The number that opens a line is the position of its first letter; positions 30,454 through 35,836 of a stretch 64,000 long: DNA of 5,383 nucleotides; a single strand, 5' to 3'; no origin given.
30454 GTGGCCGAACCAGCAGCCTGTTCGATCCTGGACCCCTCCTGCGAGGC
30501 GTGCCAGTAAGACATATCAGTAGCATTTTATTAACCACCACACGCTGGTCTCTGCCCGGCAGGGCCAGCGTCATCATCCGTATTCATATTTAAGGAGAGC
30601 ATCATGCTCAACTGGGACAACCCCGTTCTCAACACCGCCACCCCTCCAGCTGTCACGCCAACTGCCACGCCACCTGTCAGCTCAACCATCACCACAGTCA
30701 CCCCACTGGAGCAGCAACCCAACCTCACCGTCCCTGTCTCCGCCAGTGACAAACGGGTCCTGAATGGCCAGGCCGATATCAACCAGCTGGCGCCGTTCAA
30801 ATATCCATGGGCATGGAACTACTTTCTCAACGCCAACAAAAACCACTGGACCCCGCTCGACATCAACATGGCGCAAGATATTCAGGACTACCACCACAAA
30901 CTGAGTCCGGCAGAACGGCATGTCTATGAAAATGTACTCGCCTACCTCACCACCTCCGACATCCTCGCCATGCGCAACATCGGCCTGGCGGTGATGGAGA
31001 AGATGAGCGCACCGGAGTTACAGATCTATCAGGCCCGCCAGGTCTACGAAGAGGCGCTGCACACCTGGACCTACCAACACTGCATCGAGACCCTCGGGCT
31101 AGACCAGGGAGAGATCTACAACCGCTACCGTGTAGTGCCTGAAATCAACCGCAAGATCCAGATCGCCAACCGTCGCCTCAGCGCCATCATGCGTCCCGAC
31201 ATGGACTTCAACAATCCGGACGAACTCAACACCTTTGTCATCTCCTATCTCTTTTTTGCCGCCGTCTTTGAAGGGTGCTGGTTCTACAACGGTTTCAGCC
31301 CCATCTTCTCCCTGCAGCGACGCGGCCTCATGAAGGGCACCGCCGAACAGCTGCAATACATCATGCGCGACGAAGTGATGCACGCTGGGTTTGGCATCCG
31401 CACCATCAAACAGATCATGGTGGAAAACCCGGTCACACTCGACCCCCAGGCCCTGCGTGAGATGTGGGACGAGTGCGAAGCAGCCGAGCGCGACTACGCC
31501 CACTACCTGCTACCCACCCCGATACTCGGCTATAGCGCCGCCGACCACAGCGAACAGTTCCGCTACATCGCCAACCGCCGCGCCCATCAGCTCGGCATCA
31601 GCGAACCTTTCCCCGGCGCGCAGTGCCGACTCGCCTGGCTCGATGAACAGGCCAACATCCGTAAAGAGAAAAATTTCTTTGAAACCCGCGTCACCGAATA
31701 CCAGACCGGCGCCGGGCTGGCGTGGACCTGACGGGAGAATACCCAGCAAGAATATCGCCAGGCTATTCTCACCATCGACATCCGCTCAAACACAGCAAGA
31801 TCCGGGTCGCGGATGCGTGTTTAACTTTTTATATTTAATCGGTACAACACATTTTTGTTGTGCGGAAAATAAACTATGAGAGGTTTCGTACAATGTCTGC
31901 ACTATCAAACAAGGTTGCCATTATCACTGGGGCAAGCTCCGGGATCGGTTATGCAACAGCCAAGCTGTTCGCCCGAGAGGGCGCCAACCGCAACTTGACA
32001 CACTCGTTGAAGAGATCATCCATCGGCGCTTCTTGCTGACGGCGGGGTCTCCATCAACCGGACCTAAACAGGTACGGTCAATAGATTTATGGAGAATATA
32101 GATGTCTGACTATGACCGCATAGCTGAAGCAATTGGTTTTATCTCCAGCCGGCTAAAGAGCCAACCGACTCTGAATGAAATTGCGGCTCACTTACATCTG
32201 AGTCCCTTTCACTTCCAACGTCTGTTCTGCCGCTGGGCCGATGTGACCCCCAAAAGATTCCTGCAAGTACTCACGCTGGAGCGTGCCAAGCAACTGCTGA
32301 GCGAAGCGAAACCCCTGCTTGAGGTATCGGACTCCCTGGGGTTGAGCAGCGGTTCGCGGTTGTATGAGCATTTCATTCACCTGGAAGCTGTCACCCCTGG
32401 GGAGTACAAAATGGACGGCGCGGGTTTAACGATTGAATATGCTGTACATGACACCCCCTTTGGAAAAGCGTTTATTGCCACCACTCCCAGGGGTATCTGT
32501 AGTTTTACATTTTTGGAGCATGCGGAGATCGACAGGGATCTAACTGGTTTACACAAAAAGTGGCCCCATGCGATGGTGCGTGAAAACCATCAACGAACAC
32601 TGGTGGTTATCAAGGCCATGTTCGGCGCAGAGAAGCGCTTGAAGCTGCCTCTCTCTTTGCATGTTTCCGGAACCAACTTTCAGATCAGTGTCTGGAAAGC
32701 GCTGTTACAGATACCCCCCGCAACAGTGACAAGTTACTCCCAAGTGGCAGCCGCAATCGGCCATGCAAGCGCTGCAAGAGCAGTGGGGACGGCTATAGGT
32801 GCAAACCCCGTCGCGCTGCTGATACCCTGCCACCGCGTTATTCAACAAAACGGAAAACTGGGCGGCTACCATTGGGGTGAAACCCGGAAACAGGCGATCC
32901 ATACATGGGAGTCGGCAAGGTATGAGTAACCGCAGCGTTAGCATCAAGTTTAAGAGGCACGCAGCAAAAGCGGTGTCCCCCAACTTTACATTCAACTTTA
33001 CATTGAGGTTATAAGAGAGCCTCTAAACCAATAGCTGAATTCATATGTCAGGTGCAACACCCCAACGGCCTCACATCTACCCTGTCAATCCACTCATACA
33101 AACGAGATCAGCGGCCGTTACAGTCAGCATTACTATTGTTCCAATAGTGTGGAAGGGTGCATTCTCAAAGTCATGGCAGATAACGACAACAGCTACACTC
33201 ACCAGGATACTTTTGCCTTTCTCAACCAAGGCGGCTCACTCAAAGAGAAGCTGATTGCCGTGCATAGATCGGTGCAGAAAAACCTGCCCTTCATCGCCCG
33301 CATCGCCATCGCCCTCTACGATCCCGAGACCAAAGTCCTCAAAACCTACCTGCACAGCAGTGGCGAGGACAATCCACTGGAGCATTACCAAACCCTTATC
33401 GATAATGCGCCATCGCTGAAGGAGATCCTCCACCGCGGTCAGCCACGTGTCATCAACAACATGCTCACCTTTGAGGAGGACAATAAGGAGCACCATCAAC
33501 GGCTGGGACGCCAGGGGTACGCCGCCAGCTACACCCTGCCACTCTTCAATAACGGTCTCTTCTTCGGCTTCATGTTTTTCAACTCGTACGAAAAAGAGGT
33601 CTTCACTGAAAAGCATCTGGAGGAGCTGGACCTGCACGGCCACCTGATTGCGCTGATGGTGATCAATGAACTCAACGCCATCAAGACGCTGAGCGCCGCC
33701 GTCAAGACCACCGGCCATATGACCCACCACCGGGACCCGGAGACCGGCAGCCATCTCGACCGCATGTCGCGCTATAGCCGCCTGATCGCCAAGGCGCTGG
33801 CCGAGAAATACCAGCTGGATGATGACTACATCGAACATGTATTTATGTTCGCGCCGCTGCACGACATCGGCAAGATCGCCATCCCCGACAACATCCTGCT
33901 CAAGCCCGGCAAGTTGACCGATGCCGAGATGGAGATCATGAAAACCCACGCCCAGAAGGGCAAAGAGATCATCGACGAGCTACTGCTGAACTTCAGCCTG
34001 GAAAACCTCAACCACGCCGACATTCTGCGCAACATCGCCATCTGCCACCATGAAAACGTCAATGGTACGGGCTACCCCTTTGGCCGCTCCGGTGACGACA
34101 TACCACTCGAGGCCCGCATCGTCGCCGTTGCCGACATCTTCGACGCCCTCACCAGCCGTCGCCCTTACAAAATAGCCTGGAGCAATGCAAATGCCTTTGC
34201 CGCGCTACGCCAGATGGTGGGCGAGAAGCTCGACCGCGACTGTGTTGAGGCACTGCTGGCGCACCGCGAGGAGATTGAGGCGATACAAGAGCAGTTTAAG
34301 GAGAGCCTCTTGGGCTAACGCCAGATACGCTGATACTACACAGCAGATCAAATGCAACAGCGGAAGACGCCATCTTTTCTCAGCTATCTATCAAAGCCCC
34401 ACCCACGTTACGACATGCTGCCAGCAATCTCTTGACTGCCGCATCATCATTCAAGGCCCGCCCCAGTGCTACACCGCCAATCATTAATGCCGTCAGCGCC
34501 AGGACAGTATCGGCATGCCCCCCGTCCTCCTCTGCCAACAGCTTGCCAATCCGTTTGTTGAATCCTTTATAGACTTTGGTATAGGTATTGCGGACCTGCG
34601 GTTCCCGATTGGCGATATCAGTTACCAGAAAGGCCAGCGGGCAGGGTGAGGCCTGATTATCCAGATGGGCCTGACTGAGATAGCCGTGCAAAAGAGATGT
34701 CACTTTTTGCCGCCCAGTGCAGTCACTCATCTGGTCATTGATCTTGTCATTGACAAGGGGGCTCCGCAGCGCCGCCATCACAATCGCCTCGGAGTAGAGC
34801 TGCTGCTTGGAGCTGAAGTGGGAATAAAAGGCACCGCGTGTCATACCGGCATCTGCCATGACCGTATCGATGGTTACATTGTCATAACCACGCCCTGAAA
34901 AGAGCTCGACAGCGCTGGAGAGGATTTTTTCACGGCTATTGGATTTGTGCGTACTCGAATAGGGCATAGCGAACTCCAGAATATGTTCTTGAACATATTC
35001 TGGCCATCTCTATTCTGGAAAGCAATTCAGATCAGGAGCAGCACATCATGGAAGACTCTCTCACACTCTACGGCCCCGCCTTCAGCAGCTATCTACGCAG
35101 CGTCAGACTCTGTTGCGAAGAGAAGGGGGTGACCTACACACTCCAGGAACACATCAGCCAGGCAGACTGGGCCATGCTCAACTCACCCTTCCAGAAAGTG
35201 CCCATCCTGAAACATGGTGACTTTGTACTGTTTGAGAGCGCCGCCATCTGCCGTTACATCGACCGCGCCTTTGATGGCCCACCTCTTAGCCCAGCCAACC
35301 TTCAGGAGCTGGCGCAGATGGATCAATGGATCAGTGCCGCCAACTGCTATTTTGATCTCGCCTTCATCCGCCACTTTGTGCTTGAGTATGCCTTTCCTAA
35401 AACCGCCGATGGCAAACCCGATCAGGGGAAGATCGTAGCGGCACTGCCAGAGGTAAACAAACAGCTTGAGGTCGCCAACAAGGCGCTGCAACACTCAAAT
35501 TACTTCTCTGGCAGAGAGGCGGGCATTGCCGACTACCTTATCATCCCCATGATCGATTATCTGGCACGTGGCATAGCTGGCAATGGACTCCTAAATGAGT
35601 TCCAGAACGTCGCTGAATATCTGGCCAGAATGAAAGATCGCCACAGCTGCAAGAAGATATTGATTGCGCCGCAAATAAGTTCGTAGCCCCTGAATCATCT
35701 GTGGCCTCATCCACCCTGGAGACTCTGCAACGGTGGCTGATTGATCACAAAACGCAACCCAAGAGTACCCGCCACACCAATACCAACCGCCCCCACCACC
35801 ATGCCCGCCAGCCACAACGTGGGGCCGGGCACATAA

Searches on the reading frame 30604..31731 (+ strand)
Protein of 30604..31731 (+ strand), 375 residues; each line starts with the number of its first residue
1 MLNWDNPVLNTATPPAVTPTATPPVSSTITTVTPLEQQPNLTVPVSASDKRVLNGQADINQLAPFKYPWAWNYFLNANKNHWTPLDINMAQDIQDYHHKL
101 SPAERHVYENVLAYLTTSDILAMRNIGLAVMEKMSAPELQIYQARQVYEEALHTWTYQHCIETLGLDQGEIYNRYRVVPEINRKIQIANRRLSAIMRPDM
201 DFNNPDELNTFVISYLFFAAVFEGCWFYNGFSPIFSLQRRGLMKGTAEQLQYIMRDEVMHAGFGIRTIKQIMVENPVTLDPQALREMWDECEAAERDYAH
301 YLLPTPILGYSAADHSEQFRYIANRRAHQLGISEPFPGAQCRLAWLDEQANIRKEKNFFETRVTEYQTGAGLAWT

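Call 4: search_protein_families(library=ncbifam, proteins=[window:30604-31731:+])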
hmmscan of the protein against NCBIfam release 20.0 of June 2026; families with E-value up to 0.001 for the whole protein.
window:30604-31731:+ (375 aa): 17 families
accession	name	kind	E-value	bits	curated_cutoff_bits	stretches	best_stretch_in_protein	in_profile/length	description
NF005550.0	PRK07209.1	equivalog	1.4e-104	350.1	309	1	25-374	28-382/383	ribonucleotide-diphosphate reductase subunit beta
NF007186.0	PRK09614.1-5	equivalog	5.5e-60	203.1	237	1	60-370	12-313/328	ribonucleotide-diphosphate reductase subunit beta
NF007184.0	PRK09614.1-3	equivalog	9.5e-56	189.6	310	1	46-369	18-339/346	ribonucleotide-diphosphate reductase subunit beta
NF009398.0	PRK12759.1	equivalog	4.9e-25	88.4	649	1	63-372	101-400/410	bifunctional gluaredoxin/ribonucleoside-diphosphate reductase subunit beta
NF006576.0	PRK09101.1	equivalog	1.1e-17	64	346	1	81-348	48-338/376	class Ia ribonucleoside-diphosphate reductase subunit beta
TIGR04171.1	RNR_1b_NrdF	exception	1.5e-16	60.6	355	1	77-369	21-304/316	class 1b ribonucleoside-diphosphate reductase subunit beta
NF006200.0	PRK08326.1-3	equivalog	1.5e-15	57.3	194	1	62-280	30-236/321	R2-like ligand-binding oxidase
NF007183.0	PRK09614.1-2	subfamily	1.2e-13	50.7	320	1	74-338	23-281/327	ribonucleotide-diphosphate reductase subunit beta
NF007182.0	PRK09614.1-1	subfamily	3.1e-11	43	471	1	78-343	32-283/324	ribonucleotide-diphosphate reductase subunit beta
NF010572.0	PRK13965.1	subfamily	4.2e-09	35.9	486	1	78-343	45-296/337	class 1b ribonucleoside-diphosphate reductase subunit beta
NF007185.0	PRK09614.1-4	equivalog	1.9e-08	34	525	1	79-334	27-268/320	ribonucleotide-diphosphate reductase subunit beta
NF006198.0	PRK08326.1-1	subfamily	7.8e-08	31.9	274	1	78-280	35-233/308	R2-like ligand-binding oxidase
NF006202.0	PRK08326.1-5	equivalog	2.1e-07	30.5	315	1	81-278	31-222/297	R2-like ligand-binding oxidase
NF010574.0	PRK13967.1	equivalog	2.5e-07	30.2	687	1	78-343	30-281/322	ribonucleotide-diphosphate reductase subunit beta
NF006199.0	PRK08326.1-2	equivalog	6.8e-07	28.6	286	1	72-271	33-227/324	R2-like ligand-binding oxidase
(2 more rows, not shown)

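Call 5: search_protein_families(library=pfam, proteins=[window:30604-31731:+])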
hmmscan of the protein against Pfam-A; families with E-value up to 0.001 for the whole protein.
window:30604-31731:+ (375 aa): 1 family
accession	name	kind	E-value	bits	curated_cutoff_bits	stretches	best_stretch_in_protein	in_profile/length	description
PF00268.27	Ribonuc_red_sm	-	3.3e-63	214.1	33.6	1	60-338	2-276/281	Ribonucleotide reductase, small chain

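Call 45: search_solved_structures(query=window:30604-31731:+, show_alignments=3, max_evalue=1e-10)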
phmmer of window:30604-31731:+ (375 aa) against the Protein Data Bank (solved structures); distinct sequences matched with E-value up to 1e-10: 50.
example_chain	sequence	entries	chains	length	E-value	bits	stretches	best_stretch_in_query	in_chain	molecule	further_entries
6y2n_A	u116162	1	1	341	2.8e-81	276.7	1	45-374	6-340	Ribonucleoside-diphosphate reductase subunit beta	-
2ani_A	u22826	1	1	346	2.3e-66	227.6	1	45-374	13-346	Ribonucleoside-diphosphate reductase beta subunit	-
1syy_A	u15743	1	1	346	7.9e-66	225.8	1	45-374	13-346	Ribonucleoside-diphosphate reductase beta chain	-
4d8f_A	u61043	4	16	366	9.4e-66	225.6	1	45-374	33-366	Ribonucleoside-diphosphate reductase subunit beta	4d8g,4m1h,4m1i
7ail_A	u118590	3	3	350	2e-32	115.9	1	47-374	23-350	Ribonucleoside-diphosphate reductase subunit beta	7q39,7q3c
7aik_A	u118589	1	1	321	1.7e-30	109.6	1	47-349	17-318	Ribonucleoside-diphosphate reductase subunit beta,Ribonucleoside-diphosphate reductase sub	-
2p1i_A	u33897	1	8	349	9.5e-29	103.8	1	47-370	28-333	Ribonucleotide reductase, small chain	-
6zjk_C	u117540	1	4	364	5.5e-28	101.3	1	52-370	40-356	Ribonucleoside-diphosphate reductase subunit beta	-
3hf1_A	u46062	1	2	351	1.6e-26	96.5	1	61-373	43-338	Ribonucleoside-diphosphate reductase subunit M2 B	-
1smq_A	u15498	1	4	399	1.7e-26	96.4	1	50-369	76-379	Ribonucleoside-diphosphate reductase small chain 1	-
1jk0_A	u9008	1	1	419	1.9e-26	96.2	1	49-369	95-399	ribonucleoside-diphosphate reductase small chain 1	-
2rcc_A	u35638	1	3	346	1.9e-26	96.2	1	46-367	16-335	Ribonucleoside-diphosphate reductase subunit beta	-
9dws_A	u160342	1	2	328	1.2e-25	93.6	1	63-372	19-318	ribonucleoside-diphosphate reductase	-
1h0n_A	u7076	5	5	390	3.1e-25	92.2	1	46-368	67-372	RIBONUCLEOSIDE-DIPHOSPHATE REDUCTASE | RIBONUCLEOSIDE-DIPHOSPHATE REDUCTASE M2 CHAIN | RIBONUCLEOTIDE REDUCTASE R2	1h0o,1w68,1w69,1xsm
2uw2_A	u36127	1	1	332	2.9e-23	85.8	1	62-368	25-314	RIBONUCLEOSIDE-DIPHOSPHATE REDUCTASE M2 SUBUNIT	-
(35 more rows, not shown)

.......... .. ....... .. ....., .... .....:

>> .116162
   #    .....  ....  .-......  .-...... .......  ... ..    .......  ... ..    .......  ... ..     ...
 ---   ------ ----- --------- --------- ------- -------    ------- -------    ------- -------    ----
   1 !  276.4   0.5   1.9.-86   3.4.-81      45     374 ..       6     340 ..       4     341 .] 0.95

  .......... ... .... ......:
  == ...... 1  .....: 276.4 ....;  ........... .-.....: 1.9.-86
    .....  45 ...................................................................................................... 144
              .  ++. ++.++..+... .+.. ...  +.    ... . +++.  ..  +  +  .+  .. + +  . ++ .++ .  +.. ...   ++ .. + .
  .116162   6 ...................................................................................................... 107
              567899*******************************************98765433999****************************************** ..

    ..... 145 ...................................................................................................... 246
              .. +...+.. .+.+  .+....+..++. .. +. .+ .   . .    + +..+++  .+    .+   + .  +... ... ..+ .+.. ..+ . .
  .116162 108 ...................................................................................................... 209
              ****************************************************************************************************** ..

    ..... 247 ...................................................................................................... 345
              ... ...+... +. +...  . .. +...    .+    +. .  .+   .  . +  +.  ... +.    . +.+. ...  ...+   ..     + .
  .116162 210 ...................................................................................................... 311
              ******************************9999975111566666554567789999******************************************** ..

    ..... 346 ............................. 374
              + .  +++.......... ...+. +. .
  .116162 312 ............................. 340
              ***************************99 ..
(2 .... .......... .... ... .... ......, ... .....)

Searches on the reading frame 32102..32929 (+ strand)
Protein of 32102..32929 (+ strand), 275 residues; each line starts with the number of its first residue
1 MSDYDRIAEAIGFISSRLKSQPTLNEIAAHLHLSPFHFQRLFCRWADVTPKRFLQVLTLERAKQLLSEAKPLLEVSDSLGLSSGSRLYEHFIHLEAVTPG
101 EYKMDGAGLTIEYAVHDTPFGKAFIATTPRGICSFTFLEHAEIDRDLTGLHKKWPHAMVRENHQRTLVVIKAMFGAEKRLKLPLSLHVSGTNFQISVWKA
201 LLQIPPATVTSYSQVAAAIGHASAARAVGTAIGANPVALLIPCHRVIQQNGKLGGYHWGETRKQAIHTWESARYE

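Call 4: search_protein_families(library=ncbifam, proteins=[window:32102-32929:+])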
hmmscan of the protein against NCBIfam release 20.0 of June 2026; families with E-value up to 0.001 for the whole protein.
window:32102-32929:+ (275 aa): 15 families
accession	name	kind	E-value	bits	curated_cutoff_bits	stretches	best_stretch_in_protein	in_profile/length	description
NF011964.0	PRK15435.1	equivalog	1.1e-49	169.3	345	1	6-271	86-349/354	bifunctional DNA-binding transcriptional regulator/O6-methylguanine-DNA methyltransferase Ada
TIGR00589.1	ogt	superfamily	1.3e-28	98.9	46.4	1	191-266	1-76/80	methylated-DNA--[protein]-cysteine S-methyltransferase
NF007626.0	PRK10286.1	equivalog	3.8e-23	82.4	192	1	184-266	80-162/171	methylated-DNA--[protein]-cysteine S-methyltransferase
NF007693.0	PRK10371.1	equivalog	5.7e-10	38.9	253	1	7-104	200-298/309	transcriptional regulator MelR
NF041132.1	DNA_protcyst_Mta_Thcoc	equivalog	1e-09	38.5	250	1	166-252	65-151/169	methylated-DNA--protein-cysteine methyltransferase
NF006902.0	PRK09393.1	equivalog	2.7e-09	36.7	425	1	4-104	219-320/327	transcriptional regulator FtrA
NF047788.1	TransRegPocR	equivalog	5e-09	35.8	500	1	5-103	189-288/296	transcriptional regulator PocR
TIGR04094.1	adjacent_YSIRK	equivalog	5.4e-09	35.5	200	1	7-103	287-383/383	YSIRK-targeted surface antigen transcriptional regulator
NF003022.0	PRK03887.1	equivalog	6.2e-09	35.9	164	1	168-259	67-157/175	methylated-DNA--protein-cysteine methyltransferase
NF040475.1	chlor_reg_RclR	equivalog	9.4e-09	35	400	1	21-104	193-277/284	reactive chlorine-specific transcriptional regulator RclR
NF047455.1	TF_Staph_AryK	equivalog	5.1e-08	31.6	850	1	5-105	157-258/759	transcriptional regulator AryK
NF052371.1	TransRegGbdRPseu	equivalog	6.9e-07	28.6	480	1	6-85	226-306/365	choline metabolism transcriptional regulator GbdR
NF007860.0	PRK10572.1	equivalog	2.2e-06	26.7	208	1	5-104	183-283/292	arabinose operon transcriptional regulator AraC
NF033869.1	viru_reg_Rsp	equivalog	9.4e-05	21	400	1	6-103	148-246/701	AraC family transcriptional regulator Rsp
NF012144.2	ramA_TF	equivalog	0.00069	20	180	0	9-104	9-105/108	RamA family antibiotic efflux transcriptional regulator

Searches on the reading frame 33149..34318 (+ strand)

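Call 4: search_protein_families(library=ncbifam, proteins=[window:33149-34318:+])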
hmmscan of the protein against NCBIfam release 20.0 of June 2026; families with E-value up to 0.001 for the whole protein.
window:33149-34318:+ (389 aa): 2 families
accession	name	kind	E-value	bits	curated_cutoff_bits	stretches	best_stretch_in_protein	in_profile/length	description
NF053512.1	nitric_RR_NosR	exception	6.1e-27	94.7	400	1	182-382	175-363/422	response regulator c-di-GMP phosphodiesterase, NosR family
TIGR01596.1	cas3_HD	equivalog_domain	0.00051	20.1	43.45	0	204-351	6-130/178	CRISPR-associated endonuclease Cas3''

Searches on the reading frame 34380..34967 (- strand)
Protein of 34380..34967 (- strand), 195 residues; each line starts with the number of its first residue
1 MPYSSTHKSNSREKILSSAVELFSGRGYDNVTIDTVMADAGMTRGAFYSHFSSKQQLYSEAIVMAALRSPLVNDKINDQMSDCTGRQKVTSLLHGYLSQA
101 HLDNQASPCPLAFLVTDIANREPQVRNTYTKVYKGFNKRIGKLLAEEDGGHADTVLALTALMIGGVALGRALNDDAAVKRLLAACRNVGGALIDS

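Call 15: search_protein_families(library=pfam, proteins=[window:34380-34967:-], max_evalue=0.00001)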
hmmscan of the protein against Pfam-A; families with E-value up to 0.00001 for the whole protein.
window:34380-34967:- (195 aa): 1 family
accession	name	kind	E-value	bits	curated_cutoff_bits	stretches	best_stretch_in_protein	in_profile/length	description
PF00440.29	TetR_N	-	3e-15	56.2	24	1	15-60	1-46/47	Bacterial regulatory proteins, tetR family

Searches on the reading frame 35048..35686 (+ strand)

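Call 15: search_protein_families(library=pfam, proteins=[window:35048-35686:+], max_evalue=0.00001)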
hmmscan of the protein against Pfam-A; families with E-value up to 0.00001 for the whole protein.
window:35048-35686:+ (212 aa): 5 families
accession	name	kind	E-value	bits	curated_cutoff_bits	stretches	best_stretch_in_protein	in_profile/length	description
PF13417.12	GST_N_3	-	3.5e-14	53.3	22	1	7-79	1-75/75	Glutathione S-transferase, N-terminal domain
PF13409.12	GST_N_2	-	2e-12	48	25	1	12-73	1-69/70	Glutathione S-transferase, N-terminal domain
PF02798.26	GST_N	-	1.8e-11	44.6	20.9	1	4-73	2-76/76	Glutathione S-transferase, N-terminal domain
PF14497.11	GST_C_3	-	1.8e-06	28.5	21.6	0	128-202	24-98/104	Glutathione S-transferase, C-terminal domain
PF00043.30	GST_C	-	2.5e-06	28.1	20.7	1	123-195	18-89/93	Glutathione S-transferase, C-terminal domain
